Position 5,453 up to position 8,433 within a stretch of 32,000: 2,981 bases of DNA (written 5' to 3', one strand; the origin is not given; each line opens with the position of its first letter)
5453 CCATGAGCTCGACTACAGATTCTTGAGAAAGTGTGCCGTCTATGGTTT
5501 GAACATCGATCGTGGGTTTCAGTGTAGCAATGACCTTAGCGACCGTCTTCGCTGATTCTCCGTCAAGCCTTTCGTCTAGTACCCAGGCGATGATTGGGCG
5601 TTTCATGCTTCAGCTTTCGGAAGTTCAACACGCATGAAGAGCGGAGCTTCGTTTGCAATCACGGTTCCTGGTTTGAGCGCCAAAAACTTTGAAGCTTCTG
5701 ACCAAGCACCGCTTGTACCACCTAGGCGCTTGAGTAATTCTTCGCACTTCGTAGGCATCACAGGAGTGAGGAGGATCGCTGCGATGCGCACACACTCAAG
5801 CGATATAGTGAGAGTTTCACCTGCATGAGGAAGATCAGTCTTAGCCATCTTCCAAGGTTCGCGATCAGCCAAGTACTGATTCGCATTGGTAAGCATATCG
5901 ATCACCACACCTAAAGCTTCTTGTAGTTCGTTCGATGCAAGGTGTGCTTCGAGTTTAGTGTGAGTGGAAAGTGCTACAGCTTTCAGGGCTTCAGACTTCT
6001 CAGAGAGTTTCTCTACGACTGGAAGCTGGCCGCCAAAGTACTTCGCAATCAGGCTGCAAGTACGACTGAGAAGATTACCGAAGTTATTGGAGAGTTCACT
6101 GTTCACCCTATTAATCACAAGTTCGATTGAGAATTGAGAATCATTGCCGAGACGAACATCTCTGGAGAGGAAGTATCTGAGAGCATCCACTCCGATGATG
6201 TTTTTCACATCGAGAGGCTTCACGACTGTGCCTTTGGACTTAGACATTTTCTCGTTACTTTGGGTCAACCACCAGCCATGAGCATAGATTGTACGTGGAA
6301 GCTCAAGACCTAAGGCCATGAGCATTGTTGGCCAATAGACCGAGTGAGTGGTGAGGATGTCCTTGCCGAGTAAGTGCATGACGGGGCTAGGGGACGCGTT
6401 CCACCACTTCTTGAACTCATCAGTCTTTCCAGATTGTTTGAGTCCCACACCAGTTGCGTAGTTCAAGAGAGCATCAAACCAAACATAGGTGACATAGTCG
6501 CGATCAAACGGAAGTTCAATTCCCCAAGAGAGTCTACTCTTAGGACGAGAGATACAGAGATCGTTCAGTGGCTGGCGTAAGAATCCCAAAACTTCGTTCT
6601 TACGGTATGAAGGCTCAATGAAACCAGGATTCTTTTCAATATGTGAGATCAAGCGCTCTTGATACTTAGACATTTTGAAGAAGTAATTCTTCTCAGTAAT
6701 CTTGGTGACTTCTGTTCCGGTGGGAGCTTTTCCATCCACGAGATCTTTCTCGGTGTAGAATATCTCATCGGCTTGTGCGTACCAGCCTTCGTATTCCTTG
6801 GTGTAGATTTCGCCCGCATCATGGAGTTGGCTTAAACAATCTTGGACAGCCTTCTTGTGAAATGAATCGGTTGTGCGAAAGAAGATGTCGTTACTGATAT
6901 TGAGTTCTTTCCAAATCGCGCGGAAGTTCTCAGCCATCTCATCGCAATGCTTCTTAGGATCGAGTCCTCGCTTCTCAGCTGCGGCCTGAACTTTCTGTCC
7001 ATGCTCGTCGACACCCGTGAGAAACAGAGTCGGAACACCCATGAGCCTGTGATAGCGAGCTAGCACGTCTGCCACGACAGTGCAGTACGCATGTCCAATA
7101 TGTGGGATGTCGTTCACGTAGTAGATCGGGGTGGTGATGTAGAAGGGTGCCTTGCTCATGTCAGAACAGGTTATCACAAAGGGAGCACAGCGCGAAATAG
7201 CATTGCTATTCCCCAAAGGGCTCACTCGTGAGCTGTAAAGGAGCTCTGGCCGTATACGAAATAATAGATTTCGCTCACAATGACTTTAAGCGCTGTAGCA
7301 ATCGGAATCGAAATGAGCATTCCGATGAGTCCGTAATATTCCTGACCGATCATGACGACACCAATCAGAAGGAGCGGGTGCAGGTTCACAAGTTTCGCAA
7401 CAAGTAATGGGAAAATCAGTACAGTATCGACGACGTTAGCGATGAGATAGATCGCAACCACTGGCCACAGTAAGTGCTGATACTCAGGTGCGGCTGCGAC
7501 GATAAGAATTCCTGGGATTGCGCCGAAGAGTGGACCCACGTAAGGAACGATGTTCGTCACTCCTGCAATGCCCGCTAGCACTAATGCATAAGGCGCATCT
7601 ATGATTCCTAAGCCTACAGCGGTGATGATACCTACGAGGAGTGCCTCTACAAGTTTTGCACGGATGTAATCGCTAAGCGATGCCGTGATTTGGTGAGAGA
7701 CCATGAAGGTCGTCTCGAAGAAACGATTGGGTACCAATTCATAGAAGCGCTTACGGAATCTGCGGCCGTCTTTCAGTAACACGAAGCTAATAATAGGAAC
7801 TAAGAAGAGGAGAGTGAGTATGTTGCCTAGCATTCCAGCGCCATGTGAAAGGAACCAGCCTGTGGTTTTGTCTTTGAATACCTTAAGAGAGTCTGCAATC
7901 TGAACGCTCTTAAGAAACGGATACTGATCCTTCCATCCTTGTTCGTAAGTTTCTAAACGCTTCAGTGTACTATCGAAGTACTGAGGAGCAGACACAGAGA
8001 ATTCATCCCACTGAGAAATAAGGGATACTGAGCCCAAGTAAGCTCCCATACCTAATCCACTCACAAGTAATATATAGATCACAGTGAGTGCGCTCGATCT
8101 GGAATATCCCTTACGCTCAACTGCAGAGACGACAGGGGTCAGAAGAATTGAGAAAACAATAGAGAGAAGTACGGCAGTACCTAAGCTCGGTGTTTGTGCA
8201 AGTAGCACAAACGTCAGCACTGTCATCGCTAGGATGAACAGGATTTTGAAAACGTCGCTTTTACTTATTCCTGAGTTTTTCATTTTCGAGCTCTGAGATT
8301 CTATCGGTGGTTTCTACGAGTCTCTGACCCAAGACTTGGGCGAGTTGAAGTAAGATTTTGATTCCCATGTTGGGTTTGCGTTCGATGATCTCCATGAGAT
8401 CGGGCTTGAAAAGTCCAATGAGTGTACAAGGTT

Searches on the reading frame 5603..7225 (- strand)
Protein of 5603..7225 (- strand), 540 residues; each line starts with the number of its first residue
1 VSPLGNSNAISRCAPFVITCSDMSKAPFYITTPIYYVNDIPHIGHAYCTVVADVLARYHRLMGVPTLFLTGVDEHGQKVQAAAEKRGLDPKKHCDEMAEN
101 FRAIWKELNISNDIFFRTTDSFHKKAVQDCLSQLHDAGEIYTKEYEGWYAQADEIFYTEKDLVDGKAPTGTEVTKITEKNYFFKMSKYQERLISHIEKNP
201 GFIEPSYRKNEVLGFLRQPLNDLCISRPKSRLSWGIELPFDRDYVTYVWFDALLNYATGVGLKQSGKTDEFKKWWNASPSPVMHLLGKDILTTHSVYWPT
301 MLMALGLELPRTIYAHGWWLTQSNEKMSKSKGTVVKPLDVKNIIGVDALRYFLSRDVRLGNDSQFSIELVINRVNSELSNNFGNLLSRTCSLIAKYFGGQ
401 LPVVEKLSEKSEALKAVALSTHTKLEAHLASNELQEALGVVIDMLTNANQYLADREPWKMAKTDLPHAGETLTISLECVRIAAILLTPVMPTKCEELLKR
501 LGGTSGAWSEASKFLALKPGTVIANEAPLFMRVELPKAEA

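Call 20: search_protein_families(library=ncbifam, proteins=[window:5603-7225:-])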
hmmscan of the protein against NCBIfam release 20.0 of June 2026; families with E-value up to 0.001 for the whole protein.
window:5603-7225:- (540 aa): 19 families
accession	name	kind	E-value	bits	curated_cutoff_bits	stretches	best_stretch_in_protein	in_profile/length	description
NF008900.0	PRK12267.1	equivalog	2.3e-192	640.9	598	1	24-536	2-513/648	methionine--tRNA ligase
TIGR00398.1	metG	equivalog_domain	2.7e-149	498.3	336.35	2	174-533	177-529/530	methionine--tRNA ligase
NF008860.0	PRK11893.2-2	equivalog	5.9e-105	352.4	761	3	267-506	318-552/583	methionine--tRNA ligase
NF001100.0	PRK00133.1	equivalog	1.1e-101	341.4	587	2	160-535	168-533/676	methionine--tRNA ligase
TIGR00422.1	valS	equivalog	2.5e-31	108.5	612.1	2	248-502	453-700/863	valine--tRNA ligase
NF004349.1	PRK05729.1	equivalog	7.3e-26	90.6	704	2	248-504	443-686/860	valine--tRNA ligase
NF009687.0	PRK13208.1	equivalog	9.8e-24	83.5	738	2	284-503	491-707/801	valine--tRNA ligase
TIGR00396.1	leuS_bact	equivalog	5.5e-23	81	548.4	2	21-198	24-206/843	leucine--tRNA ligase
NF011492.0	PRK14900.1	equivalog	4.9e-19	67.7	1783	2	241-370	453-576/1044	valine--tRNA ligase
NF008957.0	PRK12300.1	subfamily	7.8e-19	67.1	677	2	22-85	28-91/946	leucine--tRNA ligase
TIGR00392.1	ileS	equivalog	2.5e-18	65.6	621.4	1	312-504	597-792/861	isoleucine--tRNA ligase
NF008859.0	PRK11893.2-1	equivalog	1.5e-17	63.7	553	2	175-365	182-368/498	methionine--tRNA ligase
TIGR00395.1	leuS_arch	equivalog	3.6e-15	55.1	648.5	2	284-507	577-781/938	leucine--tRNA ligase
NF000540.1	alt_ValS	exception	4.3e-13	48.1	900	1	315-368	563-615/827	valine--tRNA ligase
TIGR00435.1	cysS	equivalog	1.8e-10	40.5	340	1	29-144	25-137/466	cysteine--tRNA ligase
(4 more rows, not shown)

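Call 31: find_homologous_proteins(query=window:5603-7225:-, max_evalue=1e-60)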
Query window:5603-7225:- (540 aa): 8000 proteins with E <= 1e-60 among 8000 candidates; the best 120 are listed.
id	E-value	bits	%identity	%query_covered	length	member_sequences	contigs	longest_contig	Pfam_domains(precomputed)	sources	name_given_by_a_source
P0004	0.0e+0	1197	100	96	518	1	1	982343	PF09334.18,PF01406.26,PF00133.29,PF19303.6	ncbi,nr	ncbi:MAG: methionine--tRNA ligase [Xanthomonadaceae bacterium]|nr:methionine--tRNA ligase [Xanthomon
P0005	0.0e+0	1069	89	96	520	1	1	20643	PF09334.18,PF01406.26,PF00133.29,PF19303.6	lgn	-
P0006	1.0e-295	1000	82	95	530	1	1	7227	PF09334.18,PF01406.26,PF00133.29,PF19303.6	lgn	-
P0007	5.1e-239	812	67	94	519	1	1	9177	PF09334.18,PF01406.26,PF01921.25,PF00133.29,PF19303.6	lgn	-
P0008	1.3e-238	811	69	95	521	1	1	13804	PF09334.18,PF01406.26,PF00133.29,PF19303.6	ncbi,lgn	-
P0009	4.4e-238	809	68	94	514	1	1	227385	PF09334.18,PF01406.26,PF00133.29,PF19303.6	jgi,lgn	-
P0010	5.9e-231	786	65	94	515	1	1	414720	PF09334.18,PF01406.26,PF08264.20,PF00133.29,PF19303.6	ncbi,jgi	jgi:methionyl-tRNA synthetase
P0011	1.6e-230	784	65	94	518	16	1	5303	PF09334.18,PF01406.26,PF00133.29,PF19303.6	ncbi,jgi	jgi:methionyl-tRNA synthetase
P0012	1.2e-223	762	64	95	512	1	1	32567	PF09334.18,PF01406.26,PF00133.29,PF19303.6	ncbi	-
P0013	1.2e-223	762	64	94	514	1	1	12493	PF09334.18,PF01406.26,PF01921.25,PF00133.29,PF19303.6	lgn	-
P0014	8.4e-223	759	65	94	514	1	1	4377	PF09334.18,PF01406.26,PF01921.25,PF00133.29,PF19303.6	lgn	-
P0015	2.6e-222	757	65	94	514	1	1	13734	PF09334.18,PF01406.26,PF01921.25,PF00133.29,PF19303.6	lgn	-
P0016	2.0e-221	754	64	95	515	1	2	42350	PF09334.18,PF01406.26,PF00133.29,PF19303.6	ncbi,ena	-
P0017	3.8e-221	754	64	94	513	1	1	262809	PF09334.18,PF01406.26,PF00133.29,PF19303.6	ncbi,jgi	jgi:methionyl-tRNA synthetase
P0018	4.2e-221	753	63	94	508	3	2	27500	PF09334.18,PF01406.26,PF00133.29,PF19303.6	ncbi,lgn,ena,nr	ncbi:MAG: methionine--tRNA ligase [Pseudomonadota bacterium]|nr:methionine--tRNA ligase [Pseudomonad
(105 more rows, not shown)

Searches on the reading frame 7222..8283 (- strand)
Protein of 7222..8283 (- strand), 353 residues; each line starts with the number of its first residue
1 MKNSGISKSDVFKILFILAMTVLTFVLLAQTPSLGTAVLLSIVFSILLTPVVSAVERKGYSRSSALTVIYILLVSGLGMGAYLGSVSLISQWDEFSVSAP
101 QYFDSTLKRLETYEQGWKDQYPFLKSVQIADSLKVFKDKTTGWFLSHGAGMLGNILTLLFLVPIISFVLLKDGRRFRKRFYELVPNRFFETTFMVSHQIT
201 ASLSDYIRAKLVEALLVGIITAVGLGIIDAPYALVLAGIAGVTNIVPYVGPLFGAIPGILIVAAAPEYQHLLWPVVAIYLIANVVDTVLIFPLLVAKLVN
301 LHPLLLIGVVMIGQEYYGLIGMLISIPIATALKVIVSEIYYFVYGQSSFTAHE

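Call 20: search_protein_families(library=ncbifam, proteins=[window:7222-8283:-])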
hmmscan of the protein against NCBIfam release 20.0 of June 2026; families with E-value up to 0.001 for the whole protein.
window:7222-8283:- (353 aa): 3 families
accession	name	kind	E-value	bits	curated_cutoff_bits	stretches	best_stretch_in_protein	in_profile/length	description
TIGR02872.1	spore_ytvI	equivalog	1.3e-22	80.7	198.15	1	13-335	1-335/341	sporulation integral membrane protein YtvI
NF045801.1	efflux_ABUW_0982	equivalog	1.4e-21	76.9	675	1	156-347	159-350/392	chloramphenicol efflux transporter CxpE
NF008930.0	PRK12287.1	subfamily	5e-15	56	318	1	9-336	8-325/344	AI-2E family transporter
